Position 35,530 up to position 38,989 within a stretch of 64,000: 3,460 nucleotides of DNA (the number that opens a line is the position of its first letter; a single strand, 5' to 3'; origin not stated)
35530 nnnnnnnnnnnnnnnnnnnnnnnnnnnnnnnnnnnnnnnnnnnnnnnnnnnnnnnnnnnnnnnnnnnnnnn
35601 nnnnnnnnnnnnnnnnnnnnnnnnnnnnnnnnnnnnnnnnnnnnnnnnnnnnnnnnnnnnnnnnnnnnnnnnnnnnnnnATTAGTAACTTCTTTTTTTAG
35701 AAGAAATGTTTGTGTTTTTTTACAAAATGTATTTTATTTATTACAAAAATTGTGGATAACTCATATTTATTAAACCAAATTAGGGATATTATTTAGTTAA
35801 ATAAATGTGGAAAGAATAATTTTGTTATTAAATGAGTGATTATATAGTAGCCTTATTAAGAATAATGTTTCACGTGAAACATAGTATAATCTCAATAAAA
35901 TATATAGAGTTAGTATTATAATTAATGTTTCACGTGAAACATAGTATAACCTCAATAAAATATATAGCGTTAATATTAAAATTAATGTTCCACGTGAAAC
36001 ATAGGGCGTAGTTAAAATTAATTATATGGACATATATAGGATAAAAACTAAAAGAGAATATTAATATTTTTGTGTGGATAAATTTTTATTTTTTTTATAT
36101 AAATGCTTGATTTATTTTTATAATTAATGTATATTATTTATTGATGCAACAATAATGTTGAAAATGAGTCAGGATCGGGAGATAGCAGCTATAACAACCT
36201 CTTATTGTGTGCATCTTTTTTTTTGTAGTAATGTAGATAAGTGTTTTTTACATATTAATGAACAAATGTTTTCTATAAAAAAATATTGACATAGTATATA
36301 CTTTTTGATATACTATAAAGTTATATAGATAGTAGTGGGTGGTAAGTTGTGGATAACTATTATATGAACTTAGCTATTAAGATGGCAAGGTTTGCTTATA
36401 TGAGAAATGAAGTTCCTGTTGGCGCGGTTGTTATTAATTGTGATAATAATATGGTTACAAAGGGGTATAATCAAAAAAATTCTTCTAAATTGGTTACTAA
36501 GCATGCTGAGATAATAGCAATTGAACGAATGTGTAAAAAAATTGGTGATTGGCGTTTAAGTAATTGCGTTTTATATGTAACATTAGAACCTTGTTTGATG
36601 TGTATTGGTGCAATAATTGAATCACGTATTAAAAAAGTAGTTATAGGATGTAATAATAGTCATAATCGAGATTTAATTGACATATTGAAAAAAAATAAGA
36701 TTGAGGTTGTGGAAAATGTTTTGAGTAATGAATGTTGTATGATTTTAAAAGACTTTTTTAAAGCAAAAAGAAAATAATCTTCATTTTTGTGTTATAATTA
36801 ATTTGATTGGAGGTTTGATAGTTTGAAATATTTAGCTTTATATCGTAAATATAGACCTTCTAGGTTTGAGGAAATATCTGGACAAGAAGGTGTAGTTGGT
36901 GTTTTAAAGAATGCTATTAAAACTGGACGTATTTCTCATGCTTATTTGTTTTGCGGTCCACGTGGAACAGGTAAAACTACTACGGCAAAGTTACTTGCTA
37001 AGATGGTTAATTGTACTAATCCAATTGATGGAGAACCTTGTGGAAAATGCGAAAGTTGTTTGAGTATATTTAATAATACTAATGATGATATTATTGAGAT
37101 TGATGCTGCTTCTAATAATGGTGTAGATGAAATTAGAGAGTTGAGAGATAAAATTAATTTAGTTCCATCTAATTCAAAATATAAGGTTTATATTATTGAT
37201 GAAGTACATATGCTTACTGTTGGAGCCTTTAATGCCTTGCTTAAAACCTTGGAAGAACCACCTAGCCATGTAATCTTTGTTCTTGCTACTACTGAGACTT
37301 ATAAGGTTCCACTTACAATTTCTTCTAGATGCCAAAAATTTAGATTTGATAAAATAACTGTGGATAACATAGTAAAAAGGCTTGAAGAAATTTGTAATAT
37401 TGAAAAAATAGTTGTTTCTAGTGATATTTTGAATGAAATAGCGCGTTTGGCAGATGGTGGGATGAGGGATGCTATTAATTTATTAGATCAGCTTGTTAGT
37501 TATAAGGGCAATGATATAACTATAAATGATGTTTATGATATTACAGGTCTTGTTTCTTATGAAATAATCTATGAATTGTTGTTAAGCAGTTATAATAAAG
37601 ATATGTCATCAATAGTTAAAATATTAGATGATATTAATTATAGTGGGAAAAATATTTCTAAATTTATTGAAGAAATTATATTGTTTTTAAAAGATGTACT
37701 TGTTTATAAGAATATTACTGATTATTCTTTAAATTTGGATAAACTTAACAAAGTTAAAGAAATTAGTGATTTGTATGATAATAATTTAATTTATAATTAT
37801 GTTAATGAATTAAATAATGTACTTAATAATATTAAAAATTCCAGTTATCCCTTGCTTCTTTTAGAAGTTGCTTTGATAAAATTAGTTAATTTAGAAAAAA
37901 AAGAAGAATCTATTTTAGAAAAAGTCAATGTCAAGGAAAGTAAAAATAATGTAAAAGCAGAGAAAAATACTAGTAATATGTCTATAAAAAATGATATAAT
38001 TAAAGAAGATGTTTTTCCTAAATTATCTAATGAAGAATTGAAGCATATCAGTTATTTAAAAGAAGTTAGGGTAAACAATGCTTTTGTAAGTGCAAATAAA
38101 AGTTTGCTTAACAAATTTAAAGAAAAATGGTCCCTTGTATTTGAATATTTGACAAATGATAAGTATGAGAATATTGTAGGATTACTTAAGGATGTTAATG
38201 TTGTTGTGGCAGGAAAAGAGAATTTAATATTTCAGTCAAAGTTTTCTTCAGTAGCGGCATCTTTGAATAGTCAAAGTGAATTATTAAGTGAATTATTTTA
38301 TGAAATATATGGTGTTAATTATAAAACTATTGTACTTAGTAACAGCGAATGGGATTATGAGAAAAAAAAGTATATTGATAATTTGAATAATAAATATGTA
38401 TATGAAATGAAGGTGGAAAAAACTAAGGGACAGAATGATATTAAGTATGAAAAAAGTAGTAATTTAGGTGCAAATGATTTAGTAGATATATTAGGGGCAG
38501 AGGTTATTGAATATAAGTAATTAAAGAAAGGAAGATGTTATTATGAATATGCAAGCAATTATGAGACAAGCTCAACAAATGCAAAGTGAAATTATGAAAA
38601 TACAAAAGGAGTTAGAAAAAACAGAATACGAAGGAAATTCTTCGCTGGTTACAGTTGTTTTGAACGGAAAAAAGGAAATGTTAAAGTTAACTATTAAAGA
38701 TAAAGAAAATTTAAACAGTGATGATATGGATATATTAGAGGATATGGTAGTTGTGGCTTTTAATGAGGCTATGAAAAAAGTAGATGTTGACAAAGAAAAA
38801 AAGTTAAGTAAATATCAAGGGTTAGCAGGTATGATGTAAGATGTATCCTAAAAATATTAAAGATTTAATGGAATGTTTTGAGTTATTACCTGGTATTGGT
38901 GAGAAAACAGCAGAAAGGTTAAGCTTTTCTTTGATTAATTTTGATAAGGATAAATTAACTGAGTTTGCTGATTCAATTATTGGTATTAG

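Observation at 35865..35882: The 18-bp palindrome is itself a close match to the Firmicute parS consensus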

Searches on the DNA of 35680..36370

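Call 63: search_rna_families(source=window, start=35680, end=36370, threshold=evalue, max_evalue=1)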
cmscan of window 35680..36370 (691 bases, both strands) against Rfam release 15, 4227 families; matches with E-value up to 1: 5.
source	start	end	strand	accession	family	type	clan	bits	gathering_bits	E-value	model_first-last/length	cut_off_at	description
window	36133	36230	+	RF00169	Bacteria_small_SRP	Gene;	CL00003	50.4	40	5.9e-10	1-97/97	no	Bacterial small signal recognition particle RNA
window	35865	35942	+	RF01666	rox2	Cis-reg;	-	20.8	55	0.79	1-71/71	no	Drosophila rox2 ncRNA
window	35854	35897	-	RF03754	mir-3116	Gene; miRNA;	-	20.3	65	0.19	1-68/68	no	mir-3116 microRNA precursor family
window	35854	35897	+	RF03754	mir-3116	Gene; miRNA;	-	18.5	65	0.65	1-68/68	no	mir-3116 microRNA precursor family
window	35865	35942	+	RF04199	MIR6027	Gene; miRNA;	-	18.4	95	0.36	31-130/159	no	MIR6027 microRNA precursor family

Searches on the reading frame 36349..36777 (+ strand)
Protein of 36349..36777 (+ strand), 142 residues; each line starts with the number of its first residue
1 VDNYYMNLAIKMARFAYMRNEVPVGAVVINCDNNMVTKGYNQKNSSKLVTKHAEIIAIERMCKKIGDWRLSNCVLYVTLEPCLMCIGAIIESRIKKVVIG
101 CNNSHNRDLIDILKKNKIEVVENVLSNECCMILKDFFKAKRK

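Call 7: search_protein_families(library=pfam, proteins=[window:36349-36777:+])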
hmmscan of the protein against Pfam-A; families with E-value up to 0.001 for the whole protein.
window:36349-36777:+ (142 aa): 4 families
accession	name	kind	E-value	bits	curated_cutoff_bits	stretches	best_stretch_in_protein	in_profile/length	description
PF14437.12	MafB19-deam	-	3e-34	118.4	27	1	4-141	5-142/142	MafB19-like deaminase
PF00383.29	dCMP_cyt_deam_1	-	6.6e-31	106.7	25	1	2-101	4-102/102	Cytidine and deoxycytidylate deaminase zinc-binding region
PF14439.12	Bd3614-deam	-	0.00016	22.1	38.5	1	24-92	10-77/113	Bd3614-like deaminase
PF18750.7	SNAD4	-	0.00047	20.6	27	1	34-91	18-73/130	Secreted Novel AID/APOBEC-like Deaminase 4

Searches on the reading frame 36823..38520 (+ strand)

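Call 7: search_protein_families(library=pfam, proteins=[window:36823-38520:+])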
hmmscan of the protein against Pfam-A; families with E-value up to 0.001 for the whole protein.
window:36823-38520:+ (565 aa): 14 families
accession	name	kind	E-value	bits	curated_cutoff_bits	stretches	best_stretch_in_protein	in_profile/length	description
PF13177.12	DNA_pol3_delta2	-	4.2e-47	160.6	27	1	21-178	2-160/161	DNA polymerase III, delta subunit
PF00004.35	AAA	-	1.2e-11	45.6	21.2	1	42-173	2-126/131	ATPase family associated with various cellular activities (AAA)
PF22608.2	DNAX_ATPase_lid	-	8.4e-10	38.7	27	1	183-227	2-46/49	DNA polymerase III clamp loader subunit, ATPase lid domain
PF13401.12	AAA_22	-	1.6e-06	28.9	27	1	42-155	9-121/130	AAA domain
PF21960.2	RCF1-5-like_lid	-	4.8e-06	26.9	27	1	185-221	1-38/43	RCF1/5-like, AAA+ ATPase lid domain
PF12169.13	DNA_pol3_gamma3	-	1.9e-05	24.9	24.4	1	233-361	2-137/143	DNA polymerase III subunits gamma and tau domain III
PF05496.18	RuvB_N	-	2.2e-05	24.7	27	0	11-72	2-67/159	Holliday junction DNA helicase RuvB P-loop domain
PF06068.19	TIP49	-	3.8e-05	23.5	23.8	0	78-157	238-311/347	TIP49 P-loop domain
PF13604.12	AAA_30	-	0.00024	21.4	27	1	42-153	22-122/191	AAA domain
PF07728.20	AAA_5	-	0.00026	21.4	22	0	42-146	3-93/139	AAA domain (dynein-related subfamily)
PF13245.12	AAA_19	-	0.00027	21.6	25.1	0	31-153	4-123/134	AAA domain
PF13173.12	AAA_14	-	0.00028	21.3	27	0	40-146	4-88/129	AAA domain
PF13479.12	AAA_24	-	0.00034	21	27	0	42-133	6-78/195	AAA domain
PF13238.12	AAA_18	-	0.00057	20.8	29.4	0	43-126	3-78/128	AAA domain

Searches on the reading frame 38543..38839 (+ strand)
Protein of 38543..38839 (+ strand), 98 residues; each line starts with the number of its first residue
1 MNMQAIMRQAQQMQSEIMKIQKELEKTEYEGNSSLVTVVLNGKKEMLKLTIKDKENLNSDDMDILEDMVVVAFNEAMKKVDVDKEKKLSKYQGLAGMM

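Call 14: search_protein_families(library=pfam, proteins=[window:38543-38839:+])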
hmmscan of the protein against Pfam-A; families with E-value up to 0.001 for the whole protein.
window:38543-38839:+ (98 aa): 1 family
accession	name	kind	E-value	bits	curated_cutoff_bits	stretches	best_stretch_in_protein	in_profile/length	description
PF02575.21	YbaB_DNA_bd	-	6.9e-22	77.9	25.5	1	7-93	1-88/91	YbaB/EbfC DNA-binding family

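Call 22: find_encoding_contigs(protein=window:38543-38839:+, flank=10000, max_places=10)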
Protein window:38543-38839:+ (98 aa): 20 contigs read that carry it; 10 places shown.
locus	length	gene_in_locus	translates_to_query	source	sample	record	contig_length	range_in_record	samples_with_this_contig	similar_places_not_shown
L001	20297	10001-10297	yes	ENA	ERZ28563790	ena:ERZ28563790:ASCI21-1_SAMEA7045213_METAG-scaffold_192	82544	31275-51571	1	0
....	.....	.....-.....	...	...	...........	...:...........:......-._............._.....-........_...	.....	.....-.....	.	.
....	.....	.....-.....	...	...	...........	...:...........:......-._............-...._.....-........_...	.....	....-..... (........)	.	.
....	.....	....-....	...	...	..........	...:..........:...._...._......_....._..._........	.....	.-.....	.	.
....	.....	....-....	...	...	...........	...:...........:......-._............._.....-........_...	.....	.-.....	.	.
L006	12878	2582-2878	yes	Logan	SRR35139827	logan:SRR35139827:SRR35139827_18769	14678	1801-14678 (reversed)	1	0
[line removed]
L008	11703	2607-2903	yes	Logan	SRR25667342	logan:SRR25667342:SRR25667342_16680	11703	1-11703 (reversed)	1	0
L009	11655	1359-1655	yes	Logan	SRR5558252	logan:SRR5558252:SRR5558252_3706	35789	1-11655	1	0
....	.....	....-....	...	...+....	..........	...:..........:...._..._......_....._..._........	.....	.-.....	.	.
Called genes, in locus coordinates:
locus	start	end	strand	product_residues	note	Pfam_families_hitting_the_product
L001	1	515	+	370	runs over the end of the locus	PF00712:DNA_pol3_beta, PF02767:DNA_pol3_beta_2, PF02768:DNA_pol3_beta_3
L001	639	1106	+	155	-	PF06338:ComK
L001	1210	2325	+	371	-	PF02463:SMC_N, PF13175:AAA_15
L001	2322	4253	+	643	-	PF02518:HATPase_c, PF00204:DNA_gyraseB, PF01751:Toprim, PF00986:DNA_gyraseB_C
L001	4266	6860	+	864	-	PF00521:DNA_topoisoIV, PF03989:DNA_gyraseA_C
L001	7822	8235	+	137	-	PF00383:dCMP_cyt_deam_1, PF14437:MafB19-deam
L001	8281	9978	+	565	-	PF05496:RuvB_N (faint), PF13177:DNA_pol3_delta2, PF00004:AAA, PF13401:AAA_22 (faint), PF21960:RCF1-5-like_lid (weak), PF22608:DNAX_ATPase_lid, PF12169:DNA_pol3_gamma3 (faint)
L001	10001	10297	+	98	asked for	PF02575:YbaB_DNA_bd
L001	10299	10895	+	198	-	PF21176:RecR_HhH, PF02132:RecR_ZnF (weak), PF01751:Toprim, PF13662:Toprim_4, PF21175:RecR_C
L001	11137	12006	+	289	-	PF13177:DNA_pol3_delta2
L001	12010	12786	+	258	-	PF04468:PSP1, PF28472:PSP1_3rd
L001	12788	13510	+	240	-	PF05175:MTS (weak), PF07669:Eco57I (faint), PF13847:Methyltransf_31, PF13649:Methyltransf_25 (weak)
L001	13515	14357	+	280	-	PF00590:TP_methylase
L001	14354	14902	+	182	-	PF01195:Pept_tRNA_hydro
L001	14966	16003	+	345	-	PF00481:PP2C (faint), PF13672:PP2C_2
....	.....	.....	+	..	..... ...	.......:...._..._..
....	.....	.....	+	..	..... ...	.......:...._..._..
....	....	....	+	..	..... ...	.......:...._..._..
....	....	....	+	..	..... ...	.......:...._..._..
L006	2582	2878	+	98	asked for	PF02575:YbaB_DNA_bd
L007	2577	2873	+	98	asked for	PF02575:YbaB_DNA_bd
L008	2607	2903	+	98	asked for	PF02575:YbaB_DNA_bd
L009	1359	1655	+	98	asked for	PF02575:YbaB_DNA_bd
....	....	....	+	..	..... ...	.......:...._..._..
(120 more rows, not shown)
